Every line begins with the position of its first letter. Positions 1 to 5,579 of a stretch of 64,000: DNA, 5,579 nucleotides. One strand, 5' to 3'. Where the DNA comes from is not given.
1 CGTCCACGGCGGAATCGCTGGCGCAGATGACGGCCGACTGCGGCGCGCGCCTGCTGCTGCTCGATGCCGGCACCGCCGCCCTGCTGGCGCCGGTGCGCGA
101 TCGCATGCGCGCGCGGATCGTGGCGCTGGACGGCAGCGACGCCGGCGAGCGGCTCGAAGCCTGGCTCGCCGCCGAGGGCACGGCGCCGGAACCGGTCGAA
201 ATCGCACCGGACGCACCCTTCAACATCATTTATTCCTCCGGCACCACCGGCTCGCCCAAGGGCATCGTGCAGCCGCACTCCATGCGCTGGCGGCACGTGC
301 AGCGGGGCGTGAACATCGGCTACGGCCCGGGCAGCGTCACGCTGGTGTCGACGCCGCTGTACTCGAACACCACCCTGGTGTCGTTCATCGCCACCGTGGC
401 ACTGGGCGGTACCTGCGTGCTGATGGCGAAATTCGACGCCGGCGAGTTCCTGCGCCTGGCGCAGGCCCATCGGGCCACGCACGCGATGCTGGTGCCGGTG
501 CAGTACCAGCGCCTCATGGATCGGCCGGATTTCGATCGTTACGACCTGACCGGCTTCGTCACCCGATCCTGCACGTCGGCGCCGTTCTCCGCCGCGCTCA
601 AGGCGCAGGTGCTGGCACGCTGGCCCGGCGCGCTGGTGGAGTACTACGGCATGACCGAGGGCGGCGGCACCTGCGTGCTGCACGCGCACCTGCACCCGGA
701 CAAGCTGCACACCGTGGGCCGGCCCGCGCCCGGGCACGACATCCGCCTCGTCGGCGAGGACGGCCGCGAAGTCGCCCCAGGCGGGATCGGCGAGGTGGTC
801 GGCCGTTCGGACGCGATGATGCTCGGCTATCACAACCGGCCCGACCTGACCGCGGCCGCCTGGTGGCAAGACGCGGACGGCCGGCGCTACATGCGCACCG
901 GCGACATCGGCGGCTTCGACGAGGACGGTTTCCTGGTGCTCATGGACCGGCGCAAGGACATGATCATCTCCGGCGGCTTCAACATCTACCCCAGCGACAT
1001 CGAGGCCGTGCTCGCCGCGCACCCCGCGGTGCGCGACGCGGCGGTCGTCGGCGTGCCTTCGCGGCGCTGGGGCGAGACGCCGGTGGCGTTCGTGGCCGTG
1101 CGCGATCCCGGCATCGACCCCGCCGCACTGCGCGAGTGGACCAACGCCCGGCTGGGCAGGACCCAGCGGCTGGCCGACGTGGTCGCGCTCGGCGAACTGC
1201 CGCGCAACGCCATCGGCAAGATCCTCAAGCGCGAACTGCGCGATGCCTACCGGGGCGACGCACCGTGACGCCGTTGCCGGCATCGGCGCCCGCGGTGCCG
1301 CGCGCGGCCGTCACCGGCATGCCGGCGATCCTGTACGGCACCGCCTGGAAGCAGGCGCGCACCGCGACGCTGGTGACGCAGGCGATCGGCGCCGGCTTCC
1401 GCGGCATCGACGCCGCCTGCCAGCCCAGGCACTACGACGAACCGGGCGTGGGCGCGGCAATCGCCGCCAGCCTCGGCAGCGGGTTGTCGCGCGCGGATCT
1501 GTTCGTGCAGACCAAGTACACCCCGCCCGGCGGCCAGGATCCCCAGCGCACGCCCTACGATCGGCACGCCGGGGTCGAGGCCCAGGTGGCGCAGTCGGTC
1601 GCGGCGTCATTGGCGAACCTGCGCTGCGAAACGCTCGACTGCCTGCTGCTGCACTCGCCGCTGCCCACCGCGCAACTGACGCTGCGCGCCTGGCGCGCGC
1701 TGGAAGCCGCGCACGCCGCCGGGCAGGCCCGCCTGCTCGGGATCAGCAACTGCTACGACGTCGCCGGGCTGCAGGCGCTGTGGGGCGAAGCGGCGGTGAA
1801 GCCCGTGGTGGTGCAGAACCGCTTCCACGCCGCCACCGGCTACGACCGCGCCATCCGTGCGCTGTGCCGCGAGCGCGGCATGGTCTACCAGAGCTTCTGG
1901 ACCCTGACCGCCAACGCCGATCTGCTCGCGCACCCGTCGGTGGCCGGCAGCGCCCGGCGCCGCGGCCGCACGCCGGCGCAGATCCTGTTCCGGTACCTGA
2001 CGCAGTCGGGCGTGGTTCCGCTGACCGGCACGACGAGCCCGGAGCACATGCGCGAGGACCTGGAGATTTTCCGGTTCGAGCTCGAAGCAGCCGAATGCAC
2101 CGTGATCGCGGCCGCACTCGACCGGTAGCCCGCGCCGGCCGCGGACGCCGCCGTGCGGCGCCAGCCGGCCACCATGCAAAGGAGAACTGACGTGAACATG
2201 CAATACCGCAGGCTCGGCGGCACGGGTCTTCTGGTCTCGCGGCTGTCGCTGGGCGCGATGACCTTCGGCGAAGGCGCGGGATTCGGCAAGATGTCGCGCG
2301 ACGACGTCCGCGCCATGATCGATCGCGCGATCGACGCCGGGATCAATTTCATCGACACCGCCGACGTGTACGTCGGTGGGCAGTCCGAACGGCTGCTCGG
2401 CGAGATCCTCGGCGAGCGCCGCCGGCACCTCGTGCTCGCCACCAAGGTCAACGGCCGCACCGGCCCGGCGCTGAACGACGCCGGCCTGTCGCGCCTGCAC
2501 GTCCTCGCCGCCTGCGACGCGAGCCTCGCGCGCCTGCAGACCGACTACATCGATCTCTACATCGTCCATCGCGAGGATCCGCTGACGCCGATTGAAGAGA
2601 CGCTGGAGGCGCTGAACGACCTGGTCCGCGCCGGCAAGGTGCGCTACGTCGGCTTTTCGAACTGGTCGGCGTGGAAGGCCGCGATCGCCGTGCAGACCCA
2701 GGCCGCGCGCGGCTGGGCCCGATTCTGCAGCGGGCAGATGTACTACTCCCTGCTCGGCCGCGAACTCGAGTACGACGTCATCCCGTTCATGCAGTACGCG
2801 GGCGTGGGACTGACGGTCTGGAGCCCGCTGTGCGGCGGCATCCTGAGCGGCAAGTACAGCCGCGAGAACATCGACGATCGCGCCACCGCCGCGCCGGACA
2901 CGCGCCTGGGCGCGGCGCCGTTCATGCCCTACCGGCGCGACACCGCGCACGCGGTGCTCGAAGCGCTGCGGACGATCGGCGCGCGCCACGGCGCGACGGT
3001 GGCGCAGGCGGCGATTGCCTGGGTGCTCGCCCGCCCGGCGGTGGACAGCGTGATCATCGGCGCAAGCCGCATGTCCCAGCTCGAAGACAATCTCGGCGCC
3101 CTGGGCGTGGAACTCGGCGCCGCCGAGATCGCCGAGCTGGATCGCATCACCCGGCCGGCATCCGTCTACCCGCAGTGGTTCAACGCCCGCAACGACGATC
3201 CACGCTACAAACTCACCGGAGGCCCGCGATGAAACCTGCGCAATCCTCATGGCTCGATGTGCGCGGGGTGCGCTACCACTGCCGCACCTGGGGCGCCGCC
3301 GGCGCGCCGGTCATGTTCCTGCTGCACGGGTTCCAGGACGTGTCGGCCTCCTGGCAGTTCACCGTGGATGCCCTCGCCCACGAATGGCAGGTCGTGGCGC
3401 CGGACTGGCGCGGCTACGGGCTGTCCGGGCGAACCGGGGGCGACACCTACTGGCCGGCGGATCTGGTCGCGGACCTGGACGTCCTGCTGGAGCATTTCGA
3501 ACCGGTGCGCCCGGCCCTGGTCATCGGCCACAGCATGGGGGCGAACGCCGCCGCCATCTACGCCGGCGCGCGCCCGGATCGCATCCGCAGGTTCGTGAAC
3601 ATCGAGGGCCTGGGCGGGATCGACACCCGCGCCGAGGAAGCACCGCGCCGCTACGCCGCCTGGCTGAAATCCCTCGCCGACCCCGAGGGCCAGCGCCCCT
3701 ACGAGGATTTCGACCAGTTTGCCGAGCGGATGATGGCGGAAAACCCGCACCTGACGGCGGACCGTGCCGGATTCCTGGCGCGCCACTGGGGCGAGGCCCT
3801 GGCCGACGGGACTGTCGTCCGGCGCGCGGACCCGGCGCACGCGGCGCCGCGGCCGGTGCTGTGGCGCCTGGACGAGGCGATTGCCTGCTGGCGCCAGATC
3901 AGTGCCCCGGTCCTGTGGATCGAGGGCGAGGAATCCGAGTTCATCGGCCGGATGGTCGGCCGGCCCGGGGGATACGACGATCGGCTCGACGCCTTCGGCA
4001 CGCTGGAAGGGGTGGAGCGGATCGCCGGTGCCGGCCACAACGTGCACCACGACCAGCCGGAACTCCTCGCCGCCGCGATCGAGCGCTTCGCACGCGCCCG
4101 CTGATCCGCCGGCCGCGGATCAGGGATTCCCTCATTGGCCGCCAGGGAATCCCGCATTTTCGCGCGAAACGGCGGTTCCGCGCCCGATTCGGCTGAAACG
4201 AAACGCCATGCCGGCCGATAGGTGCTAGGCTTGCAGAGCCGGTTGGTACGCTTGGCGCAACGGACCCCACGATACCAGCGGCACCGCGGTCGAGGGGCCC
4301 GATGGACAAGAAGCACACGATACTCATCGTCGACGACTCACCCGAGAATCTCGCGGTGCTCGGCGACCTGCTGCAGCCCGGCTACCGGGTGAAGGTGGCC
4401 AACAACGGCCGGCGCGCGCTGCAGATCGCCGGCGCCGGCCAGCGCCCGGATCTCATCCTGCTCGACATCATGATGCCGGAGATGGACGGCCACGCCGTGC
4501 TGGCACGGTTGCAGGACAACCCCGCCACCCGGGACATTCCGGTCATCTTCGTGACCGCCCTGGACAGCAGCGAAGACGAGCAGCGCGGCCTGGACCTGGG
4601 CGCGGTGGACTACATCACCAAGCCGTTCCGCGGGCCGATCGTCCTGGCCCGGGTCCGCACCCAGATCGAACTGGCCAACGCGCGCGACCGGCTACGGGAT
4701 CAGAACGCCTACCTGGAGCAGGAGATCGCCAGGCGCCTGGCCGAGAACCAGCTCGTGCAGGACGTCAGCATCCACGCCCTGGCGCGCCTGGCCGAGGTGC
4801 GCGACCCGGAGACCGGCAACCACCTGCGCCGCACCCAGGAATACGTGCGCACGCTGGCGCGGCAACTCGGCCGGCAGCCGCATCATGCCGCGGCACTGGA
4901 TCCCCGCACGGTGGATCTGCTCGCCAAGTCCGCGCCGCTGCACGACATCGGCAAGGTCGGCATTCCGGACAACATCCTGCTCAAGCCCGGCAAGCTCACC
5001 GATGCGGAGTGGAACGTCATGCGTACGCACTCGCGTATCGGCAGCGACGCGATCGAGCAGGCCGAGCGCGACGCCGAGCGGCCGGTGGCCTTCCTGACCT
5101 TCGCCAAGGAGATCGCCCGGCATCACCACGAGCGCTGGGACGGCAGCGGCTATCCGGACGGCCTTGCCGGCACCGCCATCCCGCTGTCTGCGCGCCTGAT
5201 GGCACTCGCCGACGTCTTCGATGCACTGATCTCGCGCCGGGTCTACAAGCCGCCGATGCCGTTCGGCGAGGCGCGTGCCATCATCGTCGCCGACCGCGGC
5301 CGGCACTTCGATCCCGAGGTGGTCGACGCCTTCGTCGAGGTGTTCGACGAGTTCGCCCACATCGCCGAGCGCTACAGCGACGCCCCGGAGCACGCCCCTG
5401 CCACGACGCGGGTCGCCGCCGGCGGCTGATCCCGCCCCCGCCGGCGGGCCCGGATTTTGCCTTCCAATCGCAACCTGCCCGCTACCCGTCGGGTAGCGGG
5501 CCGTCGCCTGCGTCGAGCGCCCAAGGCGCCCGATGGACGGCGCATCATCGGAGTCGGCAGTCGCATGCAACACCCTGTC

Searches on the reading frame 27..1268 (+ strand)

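Call 22: search_protein_families(library=pfam, proteins=[window:27-1268:+], max_evalue=0.001)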
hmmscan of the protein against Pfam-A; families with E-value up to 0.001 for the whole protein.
window:27-1268:+ (413 aa): 2 families
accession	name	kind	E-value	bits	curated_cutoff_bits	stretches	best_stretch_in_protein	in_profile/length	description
PF00501.34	AMP-binding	-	2e-46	159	29.9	1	2-269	89-384/384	AMP-binding enzyme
PF13193.12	AMP-binding_C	-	1.9e-17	64.4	24.5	1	325-398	2-76/76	AMP-binding enzyme C-terminal domain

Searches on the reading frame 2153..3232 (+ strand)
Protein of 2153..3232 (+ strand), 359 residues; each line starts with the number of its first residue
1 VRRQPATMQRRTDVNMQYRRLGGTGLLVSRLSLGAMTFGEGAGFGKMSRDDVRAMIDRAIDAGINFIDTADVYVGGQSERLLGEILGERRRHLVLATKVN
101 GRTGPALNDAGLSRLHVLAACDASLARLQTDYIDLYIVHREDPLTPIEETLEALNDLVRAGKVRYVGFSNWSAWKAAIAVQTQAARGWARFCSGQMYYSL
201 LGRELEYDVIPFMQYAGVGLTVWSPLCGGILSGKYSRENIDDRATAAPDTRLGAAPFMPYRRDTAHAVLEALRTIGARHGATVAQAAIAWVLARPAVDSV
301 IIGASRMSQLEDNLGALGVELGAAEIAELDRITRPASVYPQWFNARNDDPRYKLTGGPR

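Call 22: search_protein_families(library=pfam, proteins=[window:2153-3232:+], max_evalue=0.001)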
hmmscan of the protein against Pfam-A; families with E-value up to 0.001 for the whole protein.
window:2153-3232:+ (359 aa): 1 family
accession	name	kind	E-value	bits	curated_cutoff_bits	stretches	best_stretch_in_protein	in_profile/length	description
PF00248.27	Aldo_ket_red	-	1.2e-74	251.4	24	1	30-332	1-289/291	Aldo/keto reductase family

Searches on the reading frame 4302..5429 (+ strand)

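Call 22: search_protein_families(library=pfam, proteins=[window:4302-5429:+], max_evalue=0.001)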
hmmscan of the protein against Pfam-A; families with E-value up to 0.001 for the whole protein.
window:4302-5429:+ (375 aa): 3 families
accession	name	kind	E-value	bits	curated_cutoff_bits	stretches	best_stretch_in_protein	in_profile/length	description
PF13487.12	HD_5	-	3.9e-33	115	27.2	1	160-340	3-170/170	HD domain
PF00072.30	Response_reg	-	4.1e-27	95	30.2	1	7-115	1-107/111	Response regulator receiver domain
PF01966.28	HD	-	7.7e-20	71.8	22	1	172-308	2-115/116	HD domain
